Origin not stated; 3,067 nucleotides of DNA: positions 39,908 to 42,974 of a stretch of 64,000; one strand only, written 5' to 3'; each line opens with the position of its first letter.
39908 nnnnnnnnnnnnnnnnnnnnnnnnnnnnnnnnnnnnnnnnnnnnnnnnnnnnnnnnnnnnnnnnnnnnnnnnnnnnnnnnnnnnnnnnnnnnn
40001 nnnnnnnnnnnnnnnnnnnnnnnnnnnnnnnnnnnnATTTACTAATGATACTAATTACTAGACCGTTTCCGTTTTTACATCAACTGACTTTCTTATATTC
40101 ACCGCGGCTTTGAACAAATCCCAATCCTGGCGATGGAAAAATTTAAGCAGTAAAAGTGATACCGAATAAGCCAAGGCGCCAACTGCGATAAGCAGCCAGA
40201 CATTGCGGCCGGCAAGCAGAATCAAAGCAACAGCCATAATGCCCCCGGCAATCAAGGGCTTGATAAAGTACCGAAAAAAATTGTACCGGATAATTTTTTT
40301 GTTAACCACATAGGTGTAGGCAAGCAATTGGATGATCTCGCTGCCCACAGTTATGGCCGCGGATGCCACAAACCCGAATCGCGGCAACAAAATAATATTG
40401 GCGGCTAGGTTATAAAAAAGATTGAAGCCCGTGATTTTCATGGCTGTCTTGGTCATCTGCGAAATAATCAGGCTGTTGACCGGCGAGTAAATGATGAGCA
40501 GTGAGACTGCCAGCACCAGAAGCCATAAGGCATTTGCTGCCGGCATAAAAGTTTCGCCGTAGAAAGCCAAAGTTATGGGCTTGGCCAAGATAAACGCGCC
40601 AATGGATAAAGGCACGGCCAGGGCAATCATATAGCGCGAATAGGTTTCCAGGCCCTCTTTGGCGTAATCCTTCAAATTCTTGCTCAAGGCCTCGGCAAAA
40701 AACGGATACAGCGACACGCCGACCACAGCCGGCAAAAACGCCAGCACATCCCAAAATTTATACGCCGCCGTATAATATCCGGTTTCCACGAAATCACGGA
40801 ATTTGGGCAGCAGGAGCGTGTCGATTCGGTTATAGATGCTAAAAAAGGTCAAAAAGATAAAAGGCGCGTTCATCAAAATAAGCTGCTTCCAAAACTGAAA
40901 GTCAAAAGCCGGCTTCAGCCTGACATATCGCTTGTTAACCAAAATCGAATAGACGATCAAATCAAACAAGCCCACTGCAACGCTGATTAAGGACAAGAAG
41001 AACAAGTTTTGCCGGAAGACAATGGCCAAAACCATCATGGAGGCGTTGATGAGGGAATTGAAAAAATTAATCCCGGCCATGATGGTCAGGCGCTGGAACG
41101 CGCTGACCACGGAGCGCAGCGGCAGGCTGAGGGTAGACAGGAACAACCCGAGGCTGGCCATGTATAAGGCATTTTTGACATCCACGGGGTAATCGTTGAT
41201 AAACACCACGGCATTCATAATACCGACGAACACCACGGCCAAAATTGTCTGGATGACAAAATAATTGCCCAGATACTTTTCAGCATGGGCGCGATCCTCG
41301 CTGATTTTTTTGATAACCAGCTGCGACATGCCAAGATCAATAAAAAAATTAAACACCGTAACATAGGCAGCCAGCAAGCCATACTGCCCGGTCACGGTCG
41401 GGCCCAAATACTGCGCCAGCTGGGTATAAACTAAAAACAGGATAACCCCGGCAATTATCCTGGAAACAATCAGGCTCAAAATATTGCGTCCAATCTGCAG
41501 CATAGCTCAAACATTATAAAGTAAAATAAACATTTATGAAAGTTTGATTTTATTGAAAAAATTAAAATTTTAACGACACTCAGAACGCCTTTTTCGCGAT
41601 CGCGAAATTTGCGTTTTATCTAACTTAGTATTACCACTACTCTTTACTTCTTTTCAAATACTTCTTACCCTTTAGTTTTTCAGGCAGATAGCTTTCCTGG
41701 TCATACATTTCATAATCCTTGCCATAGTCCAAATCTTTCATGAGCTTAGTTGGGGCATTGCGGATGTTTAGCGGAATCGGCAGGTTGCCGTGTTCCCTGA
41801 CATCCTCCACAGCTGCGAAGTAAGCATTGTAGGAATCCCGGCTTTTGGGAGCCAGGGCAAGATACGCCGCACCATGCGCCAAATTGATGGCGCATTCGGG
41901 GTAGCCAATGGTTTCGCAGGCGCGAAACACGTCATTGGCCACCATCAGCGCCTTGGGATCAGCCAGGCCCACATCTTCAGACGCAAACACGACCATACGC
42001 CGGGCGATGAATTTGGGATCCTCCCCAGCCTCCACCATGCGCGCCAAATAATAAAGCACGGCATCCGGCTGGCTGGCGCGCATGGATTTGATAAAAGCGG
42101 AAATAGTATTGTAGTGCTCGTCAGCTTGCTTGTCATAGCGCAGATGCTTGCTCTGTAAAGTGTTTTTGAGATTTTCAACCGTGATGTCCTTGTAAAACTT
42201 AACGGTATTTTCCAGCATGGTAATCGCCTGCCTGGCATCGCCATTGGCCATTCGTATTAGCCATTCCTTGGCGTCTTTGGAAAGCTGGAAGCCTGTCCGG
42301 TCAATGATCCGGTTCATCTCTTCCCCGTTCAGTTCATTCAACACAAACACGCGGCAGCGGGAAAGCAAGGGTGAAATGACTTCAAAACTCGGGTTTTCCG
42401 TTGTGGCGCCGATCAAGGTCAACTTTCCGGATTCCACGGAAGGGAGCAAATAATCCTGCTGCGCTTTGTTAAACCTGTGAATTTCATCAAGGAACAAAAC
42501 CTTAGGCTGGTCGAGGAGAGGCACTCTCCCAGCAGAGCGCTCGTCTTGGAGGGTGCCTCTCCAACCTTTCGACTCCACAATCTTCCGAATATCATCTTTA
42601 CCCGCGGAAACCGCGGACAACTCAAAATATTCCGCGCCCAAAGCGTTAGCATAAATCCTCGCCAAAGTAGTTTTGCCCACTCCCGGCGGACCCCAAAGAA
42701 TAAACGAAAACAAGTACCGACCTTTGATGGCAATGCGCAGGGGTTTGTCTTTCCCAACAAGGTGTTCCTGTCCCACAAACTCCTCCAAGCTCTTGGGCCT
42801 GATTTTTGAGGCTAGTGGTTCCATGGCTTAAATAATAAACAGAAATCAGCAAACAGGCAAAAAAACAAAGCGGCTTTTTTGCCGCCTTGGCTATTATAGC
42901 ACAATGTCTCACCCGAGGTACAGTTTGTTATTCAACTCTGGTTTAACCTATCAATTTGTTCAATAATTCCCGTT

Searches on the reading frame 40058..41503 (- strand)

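Call 20: search_protein_families(library=pfam, proteins=[window:40058-41503:-], max_evalue=0.001)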
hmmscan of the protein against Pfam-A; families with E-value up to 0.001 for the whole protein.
window:40058-41503:- (481 aa): 3 families
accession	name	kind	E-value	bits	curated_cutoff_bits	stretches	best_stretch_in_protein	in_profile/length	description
PF01943.22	Polysacc_synt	-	3.3e-21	76.4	28.2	1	5-271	2-272/274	Polysaccharide biosynthesis protein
PF13440.11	Polysacc_synt_3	-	1.2e-14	54.7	23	1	29-322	2-291/293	Polysaccharide biosynthesis protein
PF03023.19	MurJ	-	3.9e-06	26.2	27.4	1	82-452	62-446/451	Lipid II flippase MurJ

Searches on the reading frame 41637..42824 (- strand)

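Call 20: search_protein_families(library=pfam, proteins=[window:41637-42824:-], max_evalue=0.001)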
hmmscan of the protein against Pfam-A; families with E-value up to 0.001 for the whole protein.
window:41637-42824:- (395 aa): 12 families
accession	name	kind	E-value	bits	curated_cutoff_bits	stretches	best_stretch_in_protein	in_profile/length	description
PF12002.13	MgsA_C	-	3.2e-52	177.2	27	1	251-393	2-151/167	MgsA AAA+ ATPase C terminal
PF16193.11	AAA_assoc_2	-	5e-24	84.8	34.3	1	178-249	4-81/81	AAA C-terminal domain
PF00004.35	AAA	-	1.3e-16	61.6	21.2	1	42-161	2-127/131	ATPase family associated with various cellular activities (AAA)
PF05496.18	RuvB_N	-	1.3e-14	54.7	27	1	8-68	1-63/159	Holliday junction DNA helicase RuvB P-loop domain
PF07728.20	AAA_5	-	3.3e-10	40.5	22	1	41-143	2-103/139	AAA domain (dynein-related subfamily)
PF01078.27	Mg_chelatase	-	1.1e-06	28.6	20.3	1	14-140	3-140/207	Magnesium chelatase, subunit ChlI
PF13401.12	AAA_22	-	3.5e-06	27.8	27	1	42-126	9-104/130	AAA domain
PF13173.12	AAA_14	-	5.7e-05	23.6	27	1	42-166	6-124/129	AAA domain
PF00158.32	Sigma54_activat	-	6.4e-05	23.1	20.2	1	40-144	24-131/168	Sigma-54 interaction domain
PF13191.12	AAA_16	-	7.7e-05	23.7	32.6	0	40-67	26-55/167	AAA ATPase domain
PF20720.3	nSTAND3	-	0.00045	20.4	27.2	0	42-83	21-61/155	Novel STAND NTPase 3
PF25361.1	AAA_lid_RFC1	-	0.0008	19.3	34.9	0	170-209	8-47/59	RFC1-like, AAA+ ATPase lid domain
